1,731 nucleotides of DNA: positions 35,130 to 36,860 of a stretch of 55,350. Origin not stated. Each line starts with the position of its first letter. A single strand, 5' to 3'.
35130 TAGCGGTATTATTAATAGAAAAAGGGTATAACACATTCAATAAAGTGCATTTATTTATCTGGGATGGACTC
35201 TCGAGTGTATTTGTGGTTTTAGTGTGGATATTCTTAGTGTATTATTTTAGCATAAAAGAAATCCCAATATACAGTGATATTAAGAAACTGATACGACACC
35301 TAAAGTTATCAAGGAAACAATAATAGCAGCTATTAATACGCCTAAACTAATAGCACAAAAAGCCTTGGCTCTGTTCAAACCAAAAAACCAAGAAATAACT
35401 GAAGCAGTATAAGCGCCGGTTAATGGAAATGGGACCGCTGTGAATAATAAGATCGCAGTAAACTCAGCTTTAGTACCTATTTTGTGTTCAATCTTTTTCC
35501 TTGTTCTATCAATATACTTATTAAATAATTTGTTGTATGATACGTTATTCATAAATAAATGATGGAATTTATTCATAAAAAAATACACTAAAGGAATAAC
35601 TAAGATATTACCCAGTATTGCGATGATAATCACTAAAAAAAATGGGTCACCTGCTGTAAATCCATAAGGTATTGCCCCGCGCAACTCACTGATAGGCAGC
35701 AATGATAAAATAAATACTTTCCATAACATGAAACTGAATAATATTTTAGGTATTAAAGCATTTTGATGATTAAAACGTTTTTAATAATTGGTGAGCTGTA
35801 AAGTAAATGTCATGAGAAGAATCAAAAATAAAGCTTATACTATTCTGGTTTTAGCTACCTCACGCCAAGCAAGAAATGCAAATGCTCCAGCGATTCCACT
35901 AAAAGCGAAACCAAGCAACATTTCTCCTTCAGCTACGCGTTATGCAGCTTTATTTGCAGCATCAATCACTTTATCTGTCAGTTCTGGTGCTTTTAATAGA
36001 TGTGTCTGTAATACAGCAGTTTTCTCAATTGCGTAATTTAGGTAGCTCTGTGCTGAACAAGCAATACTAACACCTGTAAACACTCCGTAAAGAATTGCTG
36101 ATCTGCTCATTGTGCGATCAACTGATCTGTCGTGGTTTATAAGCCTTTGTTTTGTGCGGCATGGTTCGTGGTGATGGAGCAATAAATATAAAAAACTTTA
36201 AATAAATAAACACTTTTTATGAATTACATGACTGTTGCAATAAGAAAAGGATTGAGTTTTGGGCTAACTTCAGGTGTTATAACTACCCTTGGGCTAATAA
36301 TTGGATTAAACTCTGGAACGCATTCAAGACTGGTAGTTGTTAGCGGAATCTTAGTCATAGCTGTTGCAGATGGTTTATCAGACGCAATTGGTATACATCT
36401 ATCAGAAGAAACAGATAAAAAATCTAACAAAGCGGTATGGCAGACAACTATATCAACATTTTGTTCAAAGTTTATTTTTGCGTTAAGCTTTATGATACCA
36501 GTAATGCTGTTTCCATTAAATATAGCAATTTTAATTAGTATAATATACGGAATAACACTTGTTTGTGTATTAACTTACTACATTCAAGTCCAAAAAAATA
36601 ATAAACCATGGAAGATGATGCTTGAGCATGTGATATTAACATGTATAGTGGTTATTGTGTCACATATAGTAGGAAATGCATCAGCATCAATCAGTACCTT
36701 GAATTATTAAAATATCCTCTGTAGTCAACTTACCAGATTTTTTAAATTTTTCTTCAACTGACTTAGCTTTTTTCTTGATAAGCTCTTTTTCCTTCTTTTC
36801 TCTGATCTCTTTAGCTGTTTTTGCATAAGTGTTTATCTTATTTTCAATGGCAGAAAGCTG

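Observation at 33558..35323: Radical-SAM gene translationally coupled to a miniature archaeosortase-like gene, with candidate LVWVI-type C-terminal sorting signals in the same window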

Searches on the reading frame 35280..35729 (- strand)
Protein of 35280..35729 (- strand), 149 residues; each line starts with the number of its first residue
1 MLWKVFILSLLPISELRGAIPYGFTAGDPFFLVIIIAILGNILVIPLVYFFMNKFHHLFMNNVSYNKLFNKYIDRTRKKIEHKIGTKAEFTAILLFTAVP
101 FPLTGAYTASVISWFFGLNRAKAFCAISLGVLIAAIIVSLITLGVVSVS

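Call 3: search_protein_families(library=pfam, proteins=[window:35280-35729:-], max_evalue=1)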
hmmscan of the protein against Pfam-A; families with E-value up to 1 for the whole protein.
window:35280-35729:- (149 aa): 4 families
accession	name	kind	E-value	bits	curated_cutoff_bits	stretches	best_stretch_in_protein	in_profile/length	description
PF06695.16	Sm_multidrug_ex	-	1.9e-32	112.8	30.7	1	15-137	1-121/121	Putative small multi-drug export protein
PF01484.22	Col_cuticle_N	-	0.11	13.1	23.5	1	33-65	6-38/50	Nematode cuticle collagen N-terminal domain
PF25630.1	Phycodna_minor_capsid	-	0.14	12.9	27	1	33-82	6-55/96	Phycodnaviridae minor capsid protein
PF05795.16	Plasmodium_Vir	-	0.22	11.4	28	1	30-90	298-351/377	Plasmodium vivax Vir protein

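Call 4: search_protein_families(library=ncbifam, proteins=[window:35280-35729:-], max_evalue=1)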
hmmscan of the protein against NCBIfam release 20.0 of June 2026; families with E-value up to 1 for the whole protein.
window:35280-35729:- (149 aa): 2 families
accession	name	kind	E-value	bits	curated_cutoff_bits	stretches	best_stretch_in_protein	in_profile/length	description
NF000090.1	trans_reg_VanU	equivalog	0.052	13.8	150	1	63-82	3-22/75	glycopeptide resistance transcriptional regulator VanU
NF007771.0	PRK10457.1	equivalog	0.13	12.8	129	1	101-142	35-73/82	hypothetical protein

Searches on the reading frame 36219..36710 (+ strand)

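Call 3: search_protein_families(library=pfam, proteins=[window:36219-36710:+], max_evalue=1)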
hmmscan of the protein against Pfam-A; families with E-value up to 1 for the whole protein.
window:36219-36710:+ (163 aa): 6 families
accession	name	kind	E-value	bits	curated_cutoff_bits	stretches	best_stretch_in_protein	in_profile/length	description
PF01988.24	VIT1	-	4.7e-10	40.1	28.1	2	64-152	121-213/214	VIT family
PF19845.4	DUF6320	-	0.003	17.8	29.9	1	67-153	6-91/186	Family of unknown function (DUF6320)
PF10011.15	DUF2254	-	0.01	15.1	28.8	1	72-124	90-145/368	Predicted membrane protein (DUF2254)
PF06319.18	MmcB-like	-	0.095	12.9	22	1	79-116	77-114/148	DNA repair protein MmcB-like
PF06570.16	DUF1129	-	0.29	11.2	29.1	0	104-151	118-168/207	Protein of unknown function (DUF1129)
PF19982.4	DUF6418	-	0.61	10.7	25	1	90-144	35-89/109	Family of unknown function (DUF6418)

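Call 4: search_protein_families(library=ncbifam, proteins=[window:36219-36710:+], max_evalue=1)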
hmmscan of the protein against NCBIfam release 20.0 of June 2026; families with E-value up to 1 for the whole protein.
window:36219-36710:+ (163 aa): 4 families
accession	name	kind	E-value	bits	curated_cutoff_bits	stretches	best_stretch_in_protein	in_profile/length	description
NF046002.1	MAG3450_fam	equivalog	0.025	14.8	70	1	69-151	27-106/121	MAG3450 family membrane protein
NF005174.0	PRK06649.1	equivalog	0.045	13.8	127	1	94-157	45-105/143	V-type ATP synthase subunit K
TIGR00267.1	TIGR00267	hypoth_equivalog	0.16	11.7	156.95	1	14-68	5-58/171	TIGR00267 family protein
TIGR03745.1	conj_TIGR03745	hypoth_equivalog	0.54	10.1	52.5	1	103-156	50-103/105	TIGR03745 family integrating conjugative element membrane protein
